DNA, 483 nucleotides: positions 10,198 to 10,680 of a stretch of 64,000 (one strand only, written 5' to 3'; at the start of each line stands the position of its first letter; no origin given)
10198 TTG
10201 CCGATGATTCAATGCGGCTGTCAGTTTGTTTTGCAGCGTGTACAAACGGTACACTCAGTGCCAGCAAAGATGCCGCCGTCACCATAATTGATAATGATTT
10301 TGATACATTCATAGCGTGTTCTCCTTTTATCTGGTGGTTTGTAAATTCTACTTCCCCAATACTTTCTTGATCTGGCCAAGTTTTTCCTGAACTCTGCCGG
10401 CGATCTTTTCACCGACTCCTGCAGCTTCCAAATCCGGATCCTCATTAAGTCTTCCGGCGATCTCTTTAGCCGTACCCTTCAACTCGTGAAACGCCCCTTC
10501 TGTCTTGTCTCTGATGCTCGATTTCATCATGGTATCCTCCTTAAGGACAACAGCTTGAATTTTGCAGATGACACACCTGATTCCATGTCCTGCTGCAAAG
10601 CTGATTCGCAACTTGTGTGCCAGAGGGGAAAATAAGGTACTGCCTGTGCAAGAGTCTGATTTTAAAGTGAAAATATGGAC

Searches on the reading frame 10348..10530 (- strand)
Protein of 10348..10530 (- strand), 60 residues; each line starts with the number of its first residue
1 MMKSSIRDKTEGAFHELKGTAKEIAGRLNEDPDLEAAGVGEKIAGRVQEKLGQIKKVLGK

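Call 14: search_protein_families(library=pfam, proteins=[window:10348-10530:-], max_evalue=0.01)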
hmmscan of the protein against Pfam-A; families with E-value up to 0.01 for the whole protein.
window:10348-10530:- (60 aa): 1 family
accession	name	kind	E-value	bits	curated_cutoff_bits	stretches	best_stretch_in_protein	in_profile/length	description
PF05532.17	CsbD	-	1.1e-13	51.3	40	1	8-56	1-49/53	CsbD-like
